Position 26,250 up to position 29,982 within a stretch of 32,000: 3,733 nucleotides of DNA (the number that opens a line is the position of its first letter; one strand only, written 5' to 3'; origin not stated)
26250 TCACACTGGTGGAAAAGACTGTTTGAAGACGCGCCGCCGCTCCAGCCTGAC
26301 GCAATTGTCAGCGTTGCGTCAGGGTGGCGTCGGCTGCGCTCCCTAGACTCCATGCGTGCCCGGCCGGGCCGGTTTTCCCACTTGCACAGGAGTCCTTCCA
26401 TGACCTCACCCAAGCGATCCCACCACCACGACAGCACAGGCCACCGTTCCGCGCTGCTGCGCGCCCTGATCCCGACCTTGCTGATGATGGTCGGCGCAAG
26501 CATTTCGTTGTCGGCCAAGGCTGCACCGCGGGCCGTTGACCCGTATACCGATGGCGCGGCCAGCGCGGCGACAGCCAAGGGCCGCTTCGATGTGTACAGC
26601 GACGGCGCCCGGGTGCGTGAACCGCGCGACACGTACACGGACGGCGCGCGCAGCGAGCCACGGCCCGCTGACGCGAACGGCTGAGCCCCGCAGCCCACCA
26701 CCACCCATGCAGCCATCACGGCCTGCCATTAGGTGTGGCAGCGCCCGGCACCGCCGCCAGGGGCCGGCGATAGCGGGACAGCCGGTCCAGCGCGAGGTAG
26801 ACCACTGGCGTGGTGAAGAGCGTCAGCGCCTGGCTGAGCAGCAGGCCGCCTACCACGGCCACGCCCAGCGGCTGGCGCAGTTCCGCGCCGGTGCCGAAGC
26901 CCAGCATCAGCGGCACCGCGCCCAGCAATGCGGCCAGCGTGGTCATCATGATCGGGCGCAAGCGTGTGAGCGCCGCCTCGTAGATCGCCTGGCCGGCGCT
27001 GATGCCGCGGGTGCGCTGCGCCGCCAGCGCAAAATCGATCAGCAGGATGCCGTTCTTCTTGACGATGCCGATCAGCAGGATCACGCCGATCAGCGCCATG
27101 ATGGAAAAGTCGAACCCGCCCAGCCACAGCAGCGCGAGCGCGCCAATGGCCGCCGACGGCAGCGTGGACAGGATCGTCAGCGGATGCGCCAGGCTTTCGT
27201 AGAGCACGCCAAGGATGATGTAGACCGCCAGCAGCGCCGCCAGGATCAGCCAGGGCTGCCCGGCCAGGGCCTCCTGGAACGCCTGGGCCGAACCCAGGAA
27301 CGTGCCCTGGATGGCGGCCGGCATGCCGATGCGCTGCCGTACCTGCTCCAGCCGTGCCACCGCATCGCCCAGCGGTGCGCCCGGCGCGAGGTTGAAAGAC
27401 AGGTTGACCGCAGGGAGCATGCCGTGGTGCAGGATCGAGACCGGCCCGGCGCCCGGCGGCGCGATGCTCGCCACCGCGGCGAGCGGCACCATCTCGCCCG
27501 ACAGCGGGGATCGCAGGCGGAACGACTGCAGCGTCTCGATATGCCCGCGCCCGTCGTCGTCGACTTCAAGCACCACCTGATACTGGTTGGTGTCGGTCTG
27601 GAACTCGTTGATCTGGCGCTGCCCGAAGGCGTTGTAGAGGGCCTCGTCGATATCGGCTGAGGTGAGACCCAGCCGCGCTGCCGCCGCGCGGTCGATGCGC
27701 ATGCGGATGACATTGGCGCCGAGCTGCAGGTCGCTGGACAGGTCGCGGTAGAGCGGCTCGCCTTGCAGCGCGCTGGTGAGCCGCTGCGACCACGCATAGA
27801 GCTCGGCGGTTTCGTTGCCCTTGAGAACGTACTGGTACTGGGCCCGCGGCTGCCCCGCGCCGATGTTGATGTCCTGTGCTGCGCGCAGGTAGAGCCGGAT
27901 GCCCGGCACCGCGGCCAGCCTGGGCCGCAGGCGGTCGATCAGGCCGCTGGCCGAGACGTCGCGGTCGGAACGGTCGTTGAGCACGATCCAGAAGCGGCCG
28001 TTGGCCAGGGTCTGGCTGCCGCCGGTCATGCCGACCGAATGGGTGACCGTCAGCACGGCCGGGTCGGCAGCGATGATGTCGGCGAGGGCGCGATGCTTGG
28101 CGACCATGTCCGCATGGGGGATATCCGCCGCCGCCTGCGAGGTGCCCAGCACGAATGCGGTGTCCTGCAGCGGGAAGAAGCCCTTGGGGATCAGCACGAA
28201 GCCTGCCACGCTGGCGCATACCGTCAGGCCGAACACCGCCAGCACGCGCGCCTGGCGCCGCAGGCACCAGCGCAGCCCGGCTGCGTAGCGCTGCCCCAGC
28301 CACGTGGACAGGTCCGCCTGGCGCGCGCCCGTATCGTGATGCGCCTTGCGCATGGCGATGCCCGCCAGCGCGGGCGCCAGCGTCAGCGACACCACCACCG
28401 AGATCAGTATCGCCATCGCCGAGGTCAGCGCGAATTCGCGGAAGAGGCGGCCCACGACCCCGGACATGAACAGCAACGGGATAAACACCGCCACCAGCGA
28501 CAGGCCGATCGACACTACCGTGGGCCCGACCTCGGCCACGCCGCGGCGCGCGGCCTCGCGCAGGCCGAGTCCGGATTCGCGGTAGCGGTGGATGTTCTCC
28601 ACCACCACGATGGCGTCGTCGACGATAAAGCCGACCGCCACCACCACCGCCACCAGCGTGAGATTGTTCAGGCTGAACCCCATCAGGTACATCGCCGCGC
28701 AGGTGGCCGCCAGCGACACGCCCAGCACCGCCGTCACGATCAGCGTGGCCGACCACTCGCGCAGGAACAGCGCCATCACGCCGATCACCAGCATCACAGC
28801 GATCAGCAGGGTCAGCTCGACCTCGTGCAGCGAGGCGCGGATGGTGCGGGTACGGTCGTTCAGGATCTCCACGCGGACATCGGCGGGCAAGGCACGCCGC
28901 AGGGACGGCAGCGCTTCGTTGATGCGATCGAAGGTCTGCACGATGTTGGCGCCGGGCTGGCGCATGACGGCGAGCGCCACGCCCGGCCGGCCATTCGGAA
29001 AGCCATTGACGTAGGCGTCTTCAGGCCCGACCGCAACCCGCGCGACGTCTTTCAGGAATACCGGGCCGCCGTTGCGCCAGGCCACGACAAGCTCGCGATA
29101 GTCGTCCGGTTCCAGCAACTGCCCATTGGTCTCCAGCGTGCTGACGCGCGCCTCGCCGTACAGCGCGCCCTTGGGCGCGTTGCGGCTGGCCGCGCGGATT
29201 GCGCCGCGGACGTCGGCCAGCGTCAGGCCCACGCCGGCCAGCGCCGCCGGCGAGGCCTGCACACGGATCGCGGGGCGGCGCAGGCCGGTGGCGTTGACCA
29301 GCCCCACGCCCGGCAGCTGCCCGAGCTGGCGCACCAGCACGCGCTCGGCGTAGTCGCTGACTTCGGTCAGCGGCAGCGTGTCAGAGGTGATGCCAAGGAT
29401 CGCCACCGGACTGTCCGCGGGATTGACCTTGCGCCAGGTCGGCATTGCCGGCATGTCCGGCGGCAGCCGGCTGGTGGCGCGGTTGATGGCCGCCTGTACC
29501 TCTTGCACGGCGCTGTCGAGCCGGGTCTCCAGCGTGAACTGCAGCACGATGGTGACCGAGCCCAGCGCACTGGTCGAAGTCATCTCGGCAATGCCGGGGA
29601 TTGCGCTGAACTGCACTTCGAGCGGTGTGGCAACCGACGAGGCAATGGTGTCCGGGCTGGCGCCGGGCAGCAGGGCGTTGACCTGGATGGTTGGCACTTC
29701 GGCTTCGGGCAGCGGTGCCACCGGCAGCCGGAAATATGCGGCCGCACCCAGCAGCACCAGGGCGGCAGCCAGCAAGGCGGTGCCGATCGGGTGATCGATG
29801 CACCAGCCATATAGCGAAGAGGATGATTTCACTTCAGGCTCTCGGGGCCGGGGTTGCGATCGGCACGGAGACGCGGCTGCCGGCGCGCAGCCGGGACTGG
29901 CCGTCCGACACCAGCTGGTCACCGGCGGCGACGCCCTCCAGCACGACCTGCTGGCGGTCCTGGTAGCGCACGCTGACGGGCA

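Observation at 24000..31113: Candidate undescribed module: metal-type two-component system + DxY(T/S)DGA-repeat secreted peptide + pump lacking an outer-membrane factor, linked by a shared tandem motif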

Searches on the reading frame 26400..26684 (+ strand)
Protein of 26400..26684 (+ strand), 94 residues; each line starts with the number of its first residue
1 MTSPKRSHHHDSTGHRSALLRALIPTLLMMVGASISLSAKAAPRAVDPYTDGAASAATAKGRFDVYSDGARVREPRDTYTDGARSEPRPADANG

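Call 8: search_protein_families(library=pfam, proteins=[window:26400-26684:+], max_evalue=0.01)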
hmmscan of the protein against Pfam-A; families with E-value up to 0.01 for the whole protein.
window:26400-26684:+ (94 aa): 0 families

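Call 9: search_protein_families(library=ncbifam, proteins=[window:26400-26684:+], max_evalue=0.01)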
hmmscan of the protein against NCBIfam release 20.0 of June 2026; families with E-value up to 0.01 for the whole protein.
window:26400-26684:+ (94 aa): 0 families

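Call 13: find_homologous_proteins(query=window:26400-26684:+, max_evalue=0.01)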
Query window:26400-26684:+ (94 aa): 14 proteins with E <= 0.01 among 24 candidates.
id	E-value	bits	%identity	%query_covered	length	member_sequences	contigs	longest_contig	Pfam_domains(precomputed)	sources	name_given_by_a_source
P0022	5.7e-45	169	77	100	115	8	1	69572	-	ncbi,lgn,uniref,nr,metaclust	ncbi:hypothetical protein CF68_08550 [Cupriavidus sp. SK-4]|uniref:hypothetical protein n=1 Tax=Cupr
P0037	6.7e-33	131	85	84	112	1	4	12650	-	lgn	-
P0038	1.0e-32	130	80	85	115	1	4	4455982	-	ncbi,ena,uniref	ncbi:hypothetical protein [Cupriavidus necator]|uniref:hypothetical protein n=1 Tax=Cupriavidus neca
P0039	1.7e-31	126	77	85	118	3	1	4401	-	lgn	-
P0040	3.0e-31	125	78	84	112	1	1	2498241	-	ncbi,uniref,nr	ncbi:hypothetical protein [Cupriavidus sp. MP-37]|uniref:hypothetical protein n=1 Tax=Cupriavidus sp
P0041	7.6e-31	124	80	84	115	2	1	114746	-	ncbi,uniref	ncbi:hypothetical protein ACIP1U_25130 [Cupriavidus sp. NPDC089707]|uniref:hypothetical protein n=1 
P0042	1.2e-30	123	63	100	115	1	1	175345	-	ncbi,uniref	ncbi:hypothetical protein [Cupriavidus oxalaticus]|uniref:hypothetical protein n=1 Tax=Cupriavidus o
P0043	3.6e-30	122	77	70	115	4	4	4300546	-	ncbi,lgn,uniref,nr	ncbi:hypothetical protein [Cupriavidus necator]|uniref:hypothetical protein n=1 Tax=Cupriavidus neca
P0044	2.9e-29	119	73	85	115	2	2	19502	-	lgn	-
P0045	1.5e-21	94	59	91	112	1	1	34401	-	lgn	-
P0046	9.2e-19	85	61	84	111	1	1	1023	-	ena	-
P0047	3.5e-5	42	53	43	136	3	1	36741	-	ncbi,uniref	ncbi:hypothetical protein [Cupriavidus sp. amp6]|uniref:hypothetical protein n=1 Tax=Cupriavidus sp.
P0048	1.1e-3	37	69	27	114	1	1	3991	-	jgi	jgi:hypothetical protein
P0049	2.0e-3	36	65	27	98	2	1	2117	-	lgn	-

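Call 22: search_dna_similar(query=window:26400-26684:+, collection=plasmids, mode=protein, max_evalue=1, max_rows=40)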
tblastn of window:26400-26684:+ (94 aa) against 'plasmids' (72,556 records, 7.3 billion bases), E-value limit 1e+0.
Records with a match: 164; places in all: 402; records where one place covers at least 80% of the query: 9.
Best place of each record, by identity: <60% 164.
By first word of the organism name: Ralstonia 141; Cupriavidus 23.
By predicted mobility (MOB-suite, as given by PLSDB): mobilizable 111; non-mobilizable 43; conjugative 10.
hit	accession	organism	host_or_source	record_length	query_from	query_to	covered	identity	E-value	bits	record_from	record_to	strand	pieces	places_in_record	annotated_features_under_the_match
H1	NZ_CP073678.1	Cupriavidus sp. KK10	Isolate,A bacterial consortium from ...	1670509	3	85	88%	39.3%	1e-2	40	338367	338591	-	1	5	none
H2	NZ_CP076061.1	Cupriavidus sp. EM10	Pure-cultured cell,sewage water sludge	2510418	5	94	96%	35.5%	2e-3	42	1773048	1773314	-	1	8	none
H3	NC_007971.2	Cupriavidus metallidurans CH34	-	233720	5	94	96%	35.5%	2e-3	42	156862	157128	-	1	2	hypothetical protein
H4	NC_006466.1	Cupriavidus metallidurans CH34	-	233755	5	94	96%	35.5%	2e-3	42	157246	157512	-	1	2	hypothetical protein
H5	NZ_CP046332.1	Cupriavidus metallidurans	sedimentation pond in a zinc factory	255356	5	94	96%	35.5%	2e-3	42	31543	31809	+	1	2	hypothetical protein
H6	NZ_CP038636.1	Cupriavidus oxalaticus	whole organism,sewage sludge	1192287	16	88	78%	42.9%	8e-6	49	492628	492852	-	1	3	none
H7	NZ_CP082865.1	Cupriavidus pauculus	-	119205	5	84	85%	38.6%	2e-4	45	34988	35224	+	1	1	hypothetical protein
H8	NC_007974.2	Cupriavidus metallidurans CH34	-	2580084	6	94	95%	34.3%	9e-5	46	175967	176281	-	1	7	none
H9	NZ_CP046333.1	Cupriavidus metallidurans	sedimentation pond in a zinc factory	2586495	6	94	95%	34.3%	9e-5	46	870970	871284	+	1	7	none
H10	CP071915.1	Ralstonia solanacearum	Pogostemon cablin,Single strain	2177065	15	85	76%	40.8%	4e-3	41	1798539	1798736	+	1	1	hypothetical protein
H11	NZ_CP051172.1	Ralstonia pseudosolanacearum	Whole organism,potato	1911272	15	85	76%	40.8%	6e-3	41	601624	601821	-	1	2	none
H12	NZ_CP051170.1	Ralstonia pseudosolanacearum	Whole organism,potato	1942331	15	85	76%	40.8%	6e-3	41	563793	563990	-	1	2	none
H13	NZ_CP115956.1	Ralstonia pseudosolanacearum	Solanum tuberosum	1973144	15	85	76%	40.8%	7e-3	41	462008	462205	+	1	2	none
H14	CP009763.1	Ralstonia solanacearum OE1-1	Solanum virginianum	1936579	15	85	76%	40.8%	8e-3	40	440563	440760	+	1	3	hypothetical protein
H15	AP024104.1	Ralstonia solanacearum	-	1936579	15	85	76%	40.8%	8e-3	40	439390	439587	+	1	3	hypothetical protein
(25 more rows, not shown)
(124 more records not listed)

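Call 23: get_annotated_region(hit=H3, flank=4000)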
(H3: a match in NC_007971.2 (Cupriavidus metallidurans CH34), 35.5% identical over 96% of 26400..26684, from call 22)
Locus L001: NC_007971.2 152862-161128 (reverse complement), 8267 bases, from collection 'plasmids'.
description: Cupriavidus metallidurans CH34 plasmid pMOL30, complete sequence
organism: Cupriavidus metallidurans CH34 (NCBI taxid 266264)
taxonomy: Bacteria; Pseudomonadota; Betaproteobacteria; Burkholderiales; Burkholderiaceae; Cupriavidus; Cupriavidus metallidurans; Cupriavidus metallidurans CH34
host: -; source: -; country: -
typing (MOB-suite, as given by PLSDB): conjugative; replicon rep_cluster_332; relaxase MOBP,MOBP; mating-pair formation MPF_F
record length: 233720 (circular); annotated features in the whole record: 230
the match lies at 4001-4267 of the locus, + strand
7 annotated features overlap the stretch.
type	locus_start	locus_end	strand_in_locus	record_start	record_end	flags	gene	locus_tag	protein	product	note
CDS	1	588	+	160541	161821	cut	-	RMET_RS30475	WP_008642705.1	MFS transporter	-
CDS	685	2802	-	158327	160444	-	-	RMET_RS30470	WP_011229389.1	EAL domain-containing protein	-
CDS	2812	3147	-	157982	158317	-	-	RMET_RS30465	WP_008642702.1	hypothetical protein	-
CDS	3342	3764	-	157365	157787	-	flgB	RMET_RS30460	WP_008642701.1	flagellar basal body rod protein FlgB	GO:0001539 - cilium or flagellum-dependent cell motility [Evidence IEA]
CDS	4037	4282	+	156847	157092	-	-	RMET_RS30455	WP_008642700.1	hypothetical protein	-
CDS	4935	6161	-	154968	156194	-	-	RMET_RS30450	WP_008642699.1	MFS transporter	GO:0055085 - transmembrane transport [Evidence IEA]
CDS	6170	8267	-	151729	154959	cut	-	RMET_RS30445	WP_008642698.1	CusA/CzcA family heavy metal efflux RND transporter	-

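Call 24: get_annotated_region(hit=H8, flank=5000)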
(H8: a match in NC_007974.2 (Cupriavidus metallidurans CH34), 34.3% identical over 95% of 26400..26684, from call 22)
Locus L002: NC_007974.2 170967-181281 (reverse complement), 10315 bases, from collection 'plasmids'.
description: Cupriavidus metallidurans CH34 megaplasmid, complete sequence
organism: Cupriavidus metallidurans CH34 (NCBI taxid 266264)
taxonomy: Bacteria; Pseudomonadota; Betaproteobacteria; Burkholderiales; Burkholderiaceae; Cupriavidus; Cupriavidus metallidurans; Cupriavidus metallidurans CH34
host: -; source: -; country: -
typing (MOB-suite, as given by PLSDB): mobilizable; replicon rep_cluster_104,rep_cluster_1581,rep_cluster_80; relaxase MOBP,MOBP
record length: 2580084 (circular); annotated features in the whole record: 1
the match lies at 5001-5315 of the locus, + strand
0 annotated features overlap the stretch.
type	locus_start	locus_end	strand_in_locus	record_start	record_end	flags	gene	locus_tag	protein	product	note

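Call 35: find_encoding_contigs(protein=P0042, flank=8000, max_places=2)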
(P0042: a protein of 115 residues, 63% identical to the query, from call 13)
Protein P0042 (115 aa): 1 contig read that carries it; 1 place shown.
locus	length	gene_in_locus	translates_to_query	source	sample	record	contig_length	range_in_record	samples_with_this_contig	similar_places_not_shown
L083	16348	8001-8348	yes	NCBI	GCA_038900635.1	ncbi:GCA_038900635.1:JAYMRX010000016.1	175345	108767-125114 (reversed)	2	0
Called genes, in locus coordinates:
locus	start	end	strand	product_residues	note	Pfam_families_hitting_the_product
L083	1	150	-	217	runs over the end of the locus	-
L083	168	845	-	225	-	-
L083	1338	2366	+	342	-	PF03601:Cons_hypoth698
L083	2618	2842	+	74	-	PF11127:YgaP-like_TM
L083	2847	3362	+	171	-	PF07638:Sigma70_ECF (faint), PF04542:Sigma70_r2, PF08281:Sigma70_r4_2, PF04545:Sigma70_r4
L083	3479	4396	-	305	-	PF04116:FA_hydroxylase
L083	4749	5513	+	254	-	PF14366:DUF4410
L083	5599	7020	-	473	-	PF00672:HAMP (faint), PF26769:HAMP_PhoQ (weak), PF00512:HisKA, PF02518:HATPase_c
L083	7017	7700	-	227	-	PF00072:Response_reg, PF00486:Trans_reg_C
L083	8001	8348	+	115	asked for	-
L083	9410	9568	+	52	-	-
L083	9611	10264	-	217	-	PF01323:DSBA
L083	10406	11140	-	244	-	PF00106:adh_short, PF13561:adh_short_C2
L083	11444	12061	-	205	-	PF00440:TetR_N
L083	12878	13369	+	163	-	PF19029:DUF883_C (weak)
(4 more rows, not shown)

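Call 37: find_encoding_contigs(protein=P0045, flank=8000, max_places=2)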
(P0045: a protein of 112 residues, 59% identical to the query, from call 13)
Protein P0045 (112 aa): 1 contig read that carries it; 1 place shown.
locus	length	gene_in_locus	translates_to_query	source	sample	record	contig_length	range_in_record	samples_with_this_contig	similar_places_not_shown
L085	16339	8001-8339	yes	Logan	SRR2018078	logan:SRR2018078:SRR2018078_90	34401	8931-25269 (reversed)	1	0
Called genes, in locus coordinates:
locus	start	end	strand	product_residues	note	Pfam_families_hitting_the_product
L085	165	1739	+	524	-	PF17200:sCache_2, PF08269:dCache_2, PF17201:Cache_3-Cache_2, PF07730:HisKA_3 (weak), PF13581:HATPase_c_2 (weak), PF02518:HATPase_c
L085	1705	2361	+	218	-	PF00072:Response_reg, PF00196:GerE, PF08281:Sigma70_r4_2, PF13384:HTH_23 (faint)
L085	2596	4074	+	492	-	PF00266:Aminotran_5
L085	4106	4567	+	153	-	PF01042:Ribonuc_L-PSP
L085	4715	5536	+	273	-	PF01209:Ubie_methyltran, PF13489:Methyltransf_23, PF13847:Methyltransf_31, PF08241:Methyltransf_11, PF08242:Methyltransf_12, PF13649:Methyltransf_25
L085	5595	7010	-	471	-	PF26769:HAMP_PhoQ (faint), PF00512:HisKA, PF02518:HATPase_c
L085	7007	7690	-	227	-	PF00072:Response_reg, PF00486:Trans_reg_C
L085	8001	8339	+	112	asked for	-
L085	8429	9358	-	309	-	PF00701:DHDPS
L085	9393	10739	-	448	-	PF07690:MFS_1, PF06779:MFS_4 (faint)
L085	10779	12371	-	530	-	PF00171:Aldedh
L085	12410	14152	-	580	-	PF00920:ILVD_EDD_N, PF24877:ILV_EDD_C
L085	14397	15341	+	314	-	PF00126:HTH_1, PF03466:LysR_substrate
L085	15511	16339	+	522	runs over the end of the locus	PF00144:Beta-lactamase, PF11954:DUF3471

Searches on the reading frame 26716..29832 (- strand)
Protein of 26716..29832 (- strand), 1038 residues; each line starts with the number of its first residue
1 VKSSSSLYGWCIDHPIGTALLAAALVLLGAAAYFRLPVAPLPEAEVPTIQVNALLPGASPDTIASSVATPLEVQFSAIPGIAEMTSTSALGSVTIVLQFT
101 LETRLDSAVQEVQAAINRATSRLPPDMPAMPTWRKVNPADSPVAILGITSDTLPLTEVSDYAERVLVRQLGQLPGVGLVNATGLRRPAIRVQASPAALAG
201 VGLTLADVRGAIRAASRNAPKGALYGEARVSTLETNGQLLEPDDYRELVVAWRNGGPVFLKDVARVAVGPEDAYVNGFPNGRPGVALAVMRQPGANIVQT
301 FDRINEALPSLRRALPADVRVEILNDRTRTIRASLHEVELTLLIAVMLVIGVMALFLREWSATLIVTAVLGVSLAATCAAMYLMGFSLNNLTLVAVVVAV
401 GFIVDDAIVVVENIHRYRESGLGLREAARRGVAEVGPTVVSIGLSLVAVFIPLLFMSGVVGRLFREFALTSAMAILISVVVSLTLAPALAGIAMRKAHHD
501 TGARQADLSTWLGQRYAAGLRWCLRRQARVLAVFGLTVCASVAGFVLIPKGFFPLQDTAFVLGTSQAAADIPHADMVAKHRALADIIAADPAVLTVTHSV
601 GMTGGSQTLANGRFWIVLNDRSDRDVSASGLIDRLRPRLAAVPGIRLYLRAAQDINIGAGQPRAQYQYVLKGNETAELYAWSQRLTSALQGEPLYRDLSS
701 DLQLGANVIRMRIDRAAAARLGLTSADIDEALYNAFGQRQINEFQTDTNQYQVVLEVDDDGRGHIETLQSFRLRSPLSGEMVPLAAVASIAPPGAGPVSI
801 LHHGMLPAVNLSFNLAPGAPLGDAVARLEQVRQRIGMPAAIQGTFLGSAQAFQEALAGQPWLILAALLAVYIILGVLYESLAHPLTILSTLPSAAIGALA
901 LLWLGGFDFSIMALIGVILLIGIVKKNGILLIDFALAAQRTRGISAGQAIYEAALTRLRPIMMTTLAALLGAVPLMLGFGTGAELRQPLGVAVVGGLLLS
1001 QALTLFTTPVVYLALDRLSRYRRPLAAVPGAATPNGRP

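Call 8: search_protein_families(library=pfam, proteins=[window:26716-29832:-], max_evalue=0.01)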
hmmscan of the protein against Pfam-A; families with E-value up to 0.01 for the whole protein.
window:26716-29832:- (1038 aa): 4 families
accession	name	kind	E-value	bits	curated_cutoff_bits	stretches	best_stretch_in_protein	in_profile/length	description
PF00873.25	ACR_tran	-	2.2e-291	969.6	28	1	10-1015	4-1020/1021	AcrB/AcrD/AcrF family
PF03176.21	MMPL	-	5.4e-11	42.5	20.5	1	333-511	140-319/333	MMPL family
PF02355.23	SecD_SecF_C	-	2.2e-06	27.6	20.5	1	341-490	36-183/189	Protein export membrane protein SecD/SecF, C-terminal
PF12349.14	Sterol-sensing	-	0.00035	20.9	22.3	1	363-499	9-142/153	Sterol-sensing domain of SREBP cleavage-activation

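Call 9: search_protein_families(library=ncbifam, proteins=[window:26716-29832:-], max_evalue=0.01)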
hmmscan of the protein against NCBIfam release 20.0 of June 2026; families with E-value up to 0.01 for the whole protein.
window:26716-29832:- (1038 aa): 18 families
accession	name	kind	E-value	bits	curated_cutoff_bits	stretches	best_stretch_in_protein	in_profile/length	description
NF033617.1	RND_permease_2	subfamily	0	1191.6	1250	1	10-1017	3-1009/1009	multidrug efflux RND transporter permease subunit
NF007798.0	PRK10503.1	equivalog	0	1073.6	1584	1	12-1023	17-1030/1040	MdtB/MuxB family multidrug efflux RND transporter permease subunit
NF007905.0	PRK10614.1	equivalog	0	1034.3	1774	1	8-1021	4-1014/1025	multidrug efflux RND transporter permease subunit MdtC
NF000282.2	RND_permease_1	subfamily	1.7e-194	648.6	1250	1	11-1016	4-1028/1029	multidrug efflux RND transporter permease subunit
TIGR00915.1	2A0602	subfamily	6.5e-163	544.1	940.35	1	11-1018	5-1031/1050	efflux RND transporter permease subunit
NF007133.0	PRK09579.1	equivalog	2.1e-137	459.3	1763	1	12-1020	8-1007/1017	multidrug efflux RND transporter permease subunit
NF007131.0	PRK09577.1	equivalog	6e-127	424.9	1768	1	11-1022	5-1029/1045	multidrug efflux RND transporter permease subunit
NF007842.1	PRK10555.1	equivalog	7.3e-123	411.4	1854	1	11-1017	5-1028/1036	multidrug efflux RND transporter permease AcrD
NF000037.1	RND_perm_OqxB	exception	1.5e-116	390.5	2200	1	10-1025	6-1044/1050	multidrug efflux RND transporter permease subunit OqxB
TIGR00914.1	2A0601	subfamily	3.4e-108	362.8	701.45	1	20-1014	18-1034/1051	CusA/CzcA family heavy metal efflux RND transporter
NF011706.2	PRK15127.1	equivalog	1.3e-103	347.8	2150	2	10-570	4-581/1049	multidrug efflux RND transporter permease subunit AcrB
TIGR00916.1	2A0604s01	subfamily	2.1e-11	43.9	148.6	1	340-483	92-231/231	SecD/SecF family protein translocase subunit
TIGR00921.1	2A067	subfamily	9.4e-09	33.9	351.9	1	336-491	192-344/733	hydrophobe/amphiphile efflux-3 (HAE3) family transporter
TIGR03480.1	HpnN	hypoth_equivalog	3.4e-06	25.4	751.85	1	331-550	264-468/862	hopanoid biosynthesis associated RND transporter like protein HpnN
TIGR00833.1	actII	subfamily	2.1e-05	23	874.7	1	338-499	175-338/910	MMPL family RND transporter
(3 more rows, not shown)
